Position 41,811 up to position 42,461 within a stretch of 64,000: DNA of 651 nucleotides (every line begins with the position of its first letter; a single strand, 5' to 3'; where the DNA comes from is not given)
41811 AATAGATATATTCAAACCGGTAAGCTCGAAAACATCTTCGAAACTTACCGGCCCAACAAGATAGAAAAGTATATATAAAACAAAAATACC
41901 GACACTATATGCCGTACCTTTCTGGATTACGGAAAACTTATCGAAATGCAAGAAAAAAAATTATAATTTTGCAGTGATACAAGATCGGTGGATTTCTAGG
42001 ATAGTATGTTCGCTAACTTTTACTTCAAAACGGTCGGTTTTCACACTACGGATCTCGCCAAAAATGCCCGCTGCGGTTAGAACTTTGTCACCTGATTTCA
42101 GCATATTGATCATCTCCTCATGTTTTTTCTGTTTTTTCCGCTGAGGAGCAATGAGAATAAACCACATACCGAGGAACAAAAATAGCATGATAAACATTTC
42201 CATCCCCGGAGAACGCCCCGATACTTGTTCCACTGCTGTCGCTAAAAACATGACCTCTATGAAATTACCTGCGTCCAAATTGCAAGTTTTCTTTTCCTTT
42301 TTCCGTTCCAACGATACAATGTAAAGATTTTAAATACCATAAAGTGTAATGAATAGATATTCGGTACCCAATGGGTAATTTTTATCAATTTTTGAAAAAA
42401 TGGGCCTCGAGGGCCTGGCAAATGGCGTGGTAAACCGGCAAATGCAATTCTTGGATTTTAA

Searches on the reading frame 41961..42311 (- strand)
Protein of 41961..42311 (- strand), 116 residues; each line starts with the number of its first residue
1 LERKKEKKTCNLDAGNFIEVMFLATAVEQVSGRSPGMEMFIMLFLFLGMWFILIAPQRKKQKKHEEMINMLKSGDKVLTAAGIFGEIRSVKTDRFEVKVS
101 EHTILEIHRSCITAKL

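Call 99: search_protein_families(library=pfam, proteins=[window:41961-42311:-], max_evalue=0.0001)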
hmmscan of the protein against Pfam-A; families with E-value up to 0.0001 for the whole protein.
window:41961-42311:- (116 aa): 1 family
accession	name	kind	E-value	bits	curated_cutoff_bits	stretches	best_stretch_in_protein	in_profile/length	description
PF02699.20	YajC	-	1.4e-23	82.9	28.2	1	39-113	3-77/78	Preprotein translocase subunit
